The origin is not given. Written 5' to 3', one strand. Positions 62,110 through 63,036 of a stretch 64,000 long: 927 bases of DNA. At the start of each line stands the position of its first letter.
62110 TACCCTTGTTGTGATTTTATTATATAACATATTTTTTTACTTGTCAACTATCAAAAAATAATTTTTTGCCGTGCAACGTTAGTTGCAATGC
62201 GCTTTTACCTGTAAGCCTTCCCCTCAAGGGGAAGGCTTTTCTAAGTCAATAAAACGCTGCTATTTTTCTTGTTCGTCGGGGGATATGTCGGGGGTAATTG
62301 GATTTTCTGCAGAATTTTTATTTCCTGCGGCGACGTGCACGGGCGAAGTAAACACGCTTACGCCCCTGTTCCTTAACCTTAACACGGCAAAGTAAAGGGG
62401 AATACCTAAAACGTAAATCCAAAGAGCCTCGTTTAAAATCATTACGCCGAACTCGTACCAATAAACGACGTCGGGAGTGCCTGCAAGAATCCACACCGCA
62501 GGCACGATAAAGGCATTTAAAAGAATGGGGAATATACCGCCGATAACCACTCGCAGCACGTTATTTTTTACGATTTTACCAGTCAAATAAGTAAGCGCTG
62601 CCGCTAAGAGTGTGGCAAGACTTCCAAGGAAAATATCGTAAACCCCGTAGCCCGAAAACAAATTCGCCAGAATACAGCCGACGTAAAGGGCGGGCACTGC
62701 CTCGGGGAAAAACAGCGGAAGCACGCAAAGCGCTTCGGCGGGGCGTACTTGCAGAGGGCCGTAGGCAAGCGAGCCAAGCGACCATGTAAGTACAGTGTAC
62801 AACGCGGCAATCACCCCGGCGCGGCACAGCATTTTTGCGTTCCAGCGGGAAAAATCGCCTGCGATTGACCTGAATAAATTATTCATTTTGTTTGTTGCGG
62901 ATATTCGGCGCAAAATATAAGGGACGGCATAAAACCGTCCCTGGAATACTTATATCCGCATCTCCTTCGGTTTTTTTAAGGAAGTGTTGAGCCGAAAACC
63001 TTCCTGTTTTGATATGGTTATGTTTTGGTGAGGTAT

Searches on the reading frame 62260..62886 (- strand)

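Call 64: search_protein_families(library=pfam, proteins=[window:62260-62886:-], max_evalue=0.00001)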
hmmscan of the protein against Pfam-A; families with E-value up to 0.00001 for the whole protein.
window:62260-62886:- (208 aa): 1 family
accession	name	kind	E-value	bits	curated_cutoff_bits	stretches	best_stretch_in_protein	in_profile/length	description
PF06177.16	QueT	-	2.4e-38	132.1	33.7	1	20-168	1-139/141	QueT transporter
